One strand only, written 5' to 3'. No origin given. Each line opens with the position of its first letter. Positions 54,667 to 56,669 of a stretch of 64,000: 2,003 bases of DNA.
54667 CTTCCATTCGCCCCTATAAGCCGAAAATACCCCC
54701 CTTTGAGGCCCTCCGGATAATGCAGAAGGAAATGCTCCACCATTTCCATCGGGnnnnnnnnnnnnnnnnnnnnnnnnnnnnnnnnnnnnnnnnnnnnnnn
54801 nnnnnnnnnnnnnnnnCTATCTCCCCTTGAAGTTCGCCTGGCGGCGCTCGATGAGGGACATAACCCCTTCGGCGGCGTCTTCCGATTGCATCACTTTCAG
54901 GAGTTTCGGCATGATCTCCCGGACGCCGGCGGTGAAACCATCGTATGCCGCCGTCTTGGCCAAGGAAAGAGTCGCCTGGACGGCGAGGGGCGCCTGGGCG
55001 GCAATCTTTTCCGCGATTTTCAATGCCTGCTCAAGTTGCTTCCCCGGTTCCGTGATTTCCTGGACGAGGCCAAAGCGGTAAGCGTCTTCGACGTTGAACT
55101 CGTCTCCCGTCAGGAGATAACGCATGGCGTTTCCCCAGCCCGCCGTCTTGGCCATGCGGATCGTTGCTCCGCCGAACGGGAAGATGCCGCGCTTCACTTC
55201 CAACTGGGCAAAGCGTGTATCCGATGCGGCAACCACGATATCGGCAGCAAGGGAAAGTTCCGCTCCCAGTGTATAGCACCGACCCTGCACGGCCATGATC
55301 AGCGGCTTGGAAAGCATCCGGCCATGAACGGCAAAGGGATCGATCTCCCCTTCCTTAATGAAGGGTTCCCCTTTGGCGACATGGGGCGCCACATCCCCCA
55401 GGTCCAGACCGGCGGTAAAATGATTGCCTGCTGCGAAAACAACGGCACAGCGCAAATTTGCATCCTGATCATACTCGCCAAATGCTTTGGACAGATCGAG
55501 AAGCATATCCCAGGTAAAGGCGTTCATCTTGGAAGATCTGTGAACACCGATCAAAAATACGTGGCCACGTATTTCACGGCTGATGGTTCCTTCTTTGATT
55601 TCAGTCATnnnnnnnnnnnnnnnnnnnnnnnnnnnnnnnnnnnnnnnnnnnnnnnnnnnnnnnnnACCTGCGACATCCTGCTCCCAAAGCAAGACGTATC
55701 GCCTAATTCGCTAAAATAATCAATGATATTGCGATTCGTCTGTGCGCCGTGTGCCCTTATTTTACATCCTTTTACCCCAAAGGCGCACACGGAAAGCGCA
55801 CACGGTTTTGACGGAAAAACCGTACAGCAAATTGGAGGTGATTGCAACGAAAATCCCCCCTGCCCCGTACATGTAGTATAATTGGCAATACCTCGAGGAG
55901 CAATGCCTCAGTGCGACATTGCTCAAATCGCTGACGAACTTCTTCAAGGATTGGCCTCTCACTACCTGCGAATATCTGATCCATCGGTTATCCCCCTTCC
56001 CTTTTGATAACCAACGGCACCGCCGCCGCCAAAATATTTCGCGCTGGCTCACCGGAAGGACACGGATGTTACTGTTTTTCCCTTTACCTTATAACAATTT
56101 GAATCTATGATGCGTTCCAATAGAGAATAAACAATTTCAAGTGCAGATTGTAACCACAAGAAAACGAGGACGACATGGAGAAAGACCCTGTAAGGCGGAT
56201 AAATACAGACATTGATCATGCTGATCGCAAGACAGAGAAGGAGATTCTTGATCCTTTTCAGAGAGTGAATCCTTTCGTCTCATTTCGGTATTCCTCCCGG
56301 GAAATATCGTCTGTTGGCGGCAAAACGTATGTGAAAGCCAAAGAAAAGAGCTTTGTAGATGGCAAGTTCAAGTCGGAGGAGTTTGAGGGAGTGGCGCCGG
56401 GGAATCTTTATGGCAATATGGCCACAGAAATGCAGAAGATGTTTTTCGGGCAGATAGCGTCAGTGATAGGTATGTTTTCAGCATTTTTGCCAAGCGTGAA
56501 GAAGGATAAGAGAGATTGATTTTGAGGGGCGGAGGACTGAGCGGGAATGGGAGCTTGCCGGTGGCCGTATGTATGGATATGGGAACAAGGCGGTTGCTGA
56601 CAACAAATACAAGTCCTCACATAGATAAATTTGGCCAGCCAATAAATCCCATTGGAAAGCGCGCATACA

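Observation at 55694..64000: Accessory island packed with three different PD-(D/E)xK-type nuclease-domain proteins: a candidate defence island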

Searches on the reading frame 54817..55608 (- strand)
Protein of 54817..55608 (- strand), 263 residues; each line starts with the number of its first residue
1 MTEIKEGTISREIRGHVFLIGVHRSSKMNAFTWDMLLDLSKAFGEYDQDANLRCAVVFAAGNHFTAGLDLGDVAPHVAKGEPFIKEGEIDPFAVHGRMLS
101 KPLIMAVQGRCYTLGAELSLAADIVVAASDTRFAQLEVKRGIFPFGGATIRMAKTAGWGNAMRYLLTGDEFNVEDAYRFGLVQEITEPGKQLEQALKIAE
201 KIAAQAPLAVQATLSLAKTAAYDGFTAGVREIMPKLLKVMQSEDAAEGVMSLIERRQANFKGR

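Call 10: search_protein_families(library=pfam, proteins=[window:54817-55608:-], max_evalue=0.01)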
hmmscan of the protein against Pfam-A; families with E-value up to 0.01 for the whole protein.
window:54817-55608:- (263 aa): 2 families
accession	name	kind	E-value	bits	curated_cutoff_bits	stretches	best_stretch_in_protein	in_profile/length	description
PF00378.25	ECH_1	-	5.6e-39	134.4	27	1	14-262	3-250/251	Enoyl-CoA hydratase/isomerase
PF16113.10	ECH_2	-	2.3e-17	63.9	27.2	1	20-188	4-174/335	Enoyl-CoA hydratase/isomerase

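Call 74: find_encoding_contigs(protein=window:54817-55608:-, flank=10000, max_places=8)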
Protein window:54817-55608:- (263 aa): 5 contigs read that carry it; 5 places shown.
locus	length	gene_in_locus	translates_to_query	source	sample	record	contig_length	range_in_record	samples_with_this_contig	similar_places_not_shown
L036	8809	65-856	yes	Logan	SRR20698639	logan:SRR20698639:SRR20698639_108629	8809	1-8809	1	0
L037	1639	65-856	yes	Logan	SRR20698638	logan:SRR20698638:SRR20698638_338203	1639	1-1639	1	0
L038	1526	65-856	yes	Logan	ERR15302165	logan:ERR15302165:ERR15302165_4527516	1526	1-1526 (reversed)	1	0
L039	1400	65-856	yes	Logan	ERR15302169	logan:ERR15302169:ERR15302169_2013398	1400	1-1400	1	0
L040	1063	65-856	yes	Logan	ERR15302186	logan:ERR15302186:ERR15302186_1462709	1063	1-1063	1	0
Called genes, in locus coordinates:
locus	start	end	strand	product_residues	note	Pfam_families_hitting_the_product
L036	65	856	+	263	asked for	PF00378:ECH_1, PF16113:ECH_2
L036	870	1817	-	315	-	PF11871:DUF3391, PF13487:HD_5, PF01966:HD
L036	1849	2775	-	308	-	PF00753:Lactamase_B (faint), PF12706:Lactamase_B_2 (faint)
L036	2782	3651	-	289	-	PF08668:HDOD, PF01966:HD (weak)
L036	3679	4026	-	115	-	-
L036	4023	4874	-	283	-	PF13690:CheX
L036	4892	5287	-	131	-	PF00072:Response_reg, PF23198:PDE8A_N (weak)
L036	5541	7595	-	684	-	PF00989:PAS (weak), PF13188:PAS_8 (weak), PF13426:PAS_9, PF00989:PAS, PF13188:PAS_8 (weak), PF00512:HisKA (weak), PF02518:HATPase_c, PF00072:Response_reg, +1 more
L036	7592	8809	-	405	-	?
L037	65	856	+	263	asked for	PF00378:ECH_1, PF16113:ECH_2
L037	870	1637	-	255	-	?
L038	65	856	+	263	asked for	PF00378:ECH_1, PF16113:ECH_2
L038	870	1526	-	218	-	?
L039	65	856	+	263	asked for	PF00378:ECH_1, PF16113:ECH_2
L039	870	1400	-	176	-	?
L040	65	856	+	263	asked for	PF00378:ECH_1, PF16113:ECH_2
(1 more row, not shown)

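Call 81: list_cluster_members(proteins=[window:54817-55608:-, window:45193-48081:+, window:56852-58360:+, window:58767-62975:-])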
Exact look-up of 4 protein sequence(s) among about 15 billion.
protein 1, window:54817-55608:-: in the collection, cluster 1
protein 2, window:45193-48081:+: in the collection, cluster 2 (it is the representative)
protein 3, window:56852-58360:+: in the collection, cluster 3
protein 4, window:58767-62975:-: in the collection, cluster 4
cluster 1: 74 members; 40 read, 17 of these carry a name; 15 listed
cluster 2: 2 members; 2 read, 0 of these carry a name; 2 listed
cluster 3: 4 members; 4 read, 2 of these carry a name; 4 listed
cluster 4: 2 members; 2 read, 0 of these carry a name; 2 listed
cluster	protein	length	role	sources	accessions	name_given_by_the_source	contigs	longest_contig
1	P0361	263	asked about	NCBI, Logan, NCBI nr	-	-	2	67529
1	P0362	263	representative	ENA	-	-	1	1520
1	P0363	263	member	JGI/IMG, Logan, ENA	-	enoyl-CoA hydratase/carnithine racemase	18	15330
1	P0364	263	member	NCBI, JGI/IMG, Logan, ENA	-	enoyl-CoA hydratase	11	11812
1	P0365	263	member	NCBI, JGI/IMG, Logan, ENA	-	enoyl-CoA hydratase/carnithine racemase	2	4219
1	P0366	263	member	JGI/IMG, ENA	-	enoyl-CoA hydratase/carnithine racemase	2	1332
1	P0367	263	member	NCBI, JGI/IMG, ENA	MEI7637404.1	MAG: crotonase/enoyl-CoA hydratase family protein [Syntrophus sp. (in: bacteria)]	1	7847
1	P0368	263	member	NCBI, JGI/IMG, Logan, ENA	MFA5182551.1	MAG: crotonase/enoyl-CoA hydratase family protein [Syntrophales bacterium]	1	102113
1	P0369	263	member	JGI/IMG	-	enoyl-CoA hydratase/carnithine racemase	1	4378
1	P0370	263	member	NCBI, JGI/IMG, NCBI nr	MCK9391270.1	MAG: crotonase/enoyl-CoA hydratase family protein [Syntrophales bacterium] | enoyl-CoA hydratase/carnithine racemase | crotonase/enoyl-CoA hydratase family protein [Syntrophales bacterium]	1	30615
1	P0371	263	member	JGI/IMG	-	enoyl-CoA hydratase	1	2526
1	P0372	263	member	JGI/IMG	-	enoyl-CoA hydratase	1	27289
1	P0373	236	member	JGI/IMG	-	enoyl-CoA hydratase/carnithine racemase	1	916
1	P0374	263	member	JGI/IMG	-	enoyl-CoA hydratase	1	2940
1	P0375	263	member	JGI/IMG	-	enoyl-CoA hydratase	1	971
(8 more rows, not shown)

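Call 82: find_encoding_contigs(protein=P0368, flank=10000, max_places=2)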
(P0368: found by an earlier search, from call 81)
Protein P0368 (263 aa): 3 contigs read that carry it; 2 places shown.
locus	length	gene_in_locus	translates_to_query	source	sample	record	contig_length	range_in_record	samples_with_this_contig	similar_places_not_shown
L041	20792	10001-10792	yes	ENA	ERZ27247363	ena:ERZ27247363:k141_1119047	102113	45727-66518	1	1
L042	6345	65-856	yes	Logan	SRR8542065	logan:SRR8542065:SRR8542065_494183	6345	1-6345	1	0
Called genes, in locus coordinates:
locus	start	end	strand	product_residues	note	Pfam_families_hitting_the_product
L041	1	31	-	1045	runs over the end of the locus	PF00873:ACR_tran, PF02355:SecD_SecF_C (faint)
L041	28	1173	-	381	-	PF25917:BSH_RND (weak), PF25973:BSH_CzcB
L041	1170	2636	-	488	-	PF02321:OEP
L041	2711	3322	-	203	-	PF00440:TetR_N, PF08359:TetR_C_4 (weak), PF17932:TetR_C_24 (weak), PF16925:TetR_C_13 (weak)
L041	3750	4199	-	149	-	PF00582:Usp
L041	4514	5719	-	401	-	PF01548:DEDD_Tnp_IS110, PF02371:Transposase_20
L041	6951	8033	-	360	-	PF14659:Phage_int_SAM_3 (weak), PF00589:Phage_integrase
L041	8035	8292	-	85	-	PF12728:HTH_17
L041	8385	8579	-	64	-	-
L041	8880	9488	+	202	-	PF19570:DUF6088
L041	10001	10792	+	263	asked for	PF00378:ECH_1, PF16113:ECH_2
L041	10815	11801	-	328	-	PF11871:DUF3391, PF13487:HD_5, PF01966:HD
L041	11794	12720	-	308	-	PF00753:Lactamase_B (weak), PF12706:Lactamase_B_2 (weak)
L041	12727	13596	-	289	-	PF08668:HDOD, PF01966:HD (weak)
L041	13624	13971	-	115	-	-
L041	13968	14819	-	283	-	PF13690:CheX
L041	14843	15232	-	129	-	PF00072:Response_reg, PF23198:PDE8A_N (weak)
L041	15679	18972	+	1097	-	PF02743:dCache_1, PF22309:HK-GC-Chemotax_sensor, PF00989:PAS, PF08448:PAS_4, PF08447:PAS_3, PF13426:PAS_9, PF00989:PAS, PF13426:PAS_9, +6 more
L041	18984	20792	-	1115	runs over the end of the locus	PF00989:PAS, PF08447:PAS_3, PF13426:PAS_9, PF01590:GAF, PF13185:GAF_2, PF08448:PAS_4, PF00989:PAS, PF08448:PAS_4, +10 more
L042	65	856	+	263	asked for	PF00378:ECH_1, PF16113:ECH_2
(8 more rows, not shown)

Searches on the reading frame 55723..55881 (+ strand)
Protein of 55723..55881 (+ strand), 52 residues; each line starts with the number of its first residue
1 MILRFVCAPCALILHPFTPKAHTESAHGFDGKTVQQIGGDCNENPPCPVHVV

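Call 102: search_protein_families(library=pfam, proteins=[window:55723-55881:+], max_evalue=0.1)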
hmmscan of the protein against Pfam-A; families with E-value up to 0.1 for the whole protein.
window:55723-55881:+ (52 aa): 0 families

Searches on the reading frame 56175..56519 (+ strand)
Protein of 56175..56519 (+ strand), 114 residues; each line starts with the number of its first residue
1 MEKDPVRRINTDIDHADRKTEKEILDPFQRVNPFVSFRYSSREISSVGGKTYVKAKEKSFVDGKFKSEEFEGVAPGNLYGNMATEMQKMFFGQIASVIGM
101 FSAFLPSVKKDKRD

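Call 10: search_protein_families(library=pfam, proteins=[window:56175-56519:+], max_evalue=0.01)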
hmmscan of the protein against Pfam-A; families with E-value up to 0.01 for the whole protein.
window:56175-56519:+ (114 aa): 0 families

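Call 11: search_protein_families(library=padloc, proteins=[window:56175-56519:+], max_evalue=0.01)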
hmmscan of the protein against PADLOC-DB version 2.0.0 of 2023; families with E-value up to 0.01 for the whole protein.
window:56175-56519:+ (114 aa): 0 families

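Call 12: search_protein_families(library=ncbifam, proteins=[window:56175-56519:+], max_evalue=0.01)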
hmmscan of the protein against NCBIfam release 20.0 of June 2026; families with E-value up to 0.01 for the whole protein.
window:56175-56519:+ (114 aa): 0 families

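Call 73: search_protein_families(library=phrogs, proteins=[window:56175-56519:+], max_evalue=0.001)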
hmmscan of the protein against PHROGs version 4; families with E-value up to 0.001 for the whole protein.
window:56175-56519:+ (114 aa): 0 families
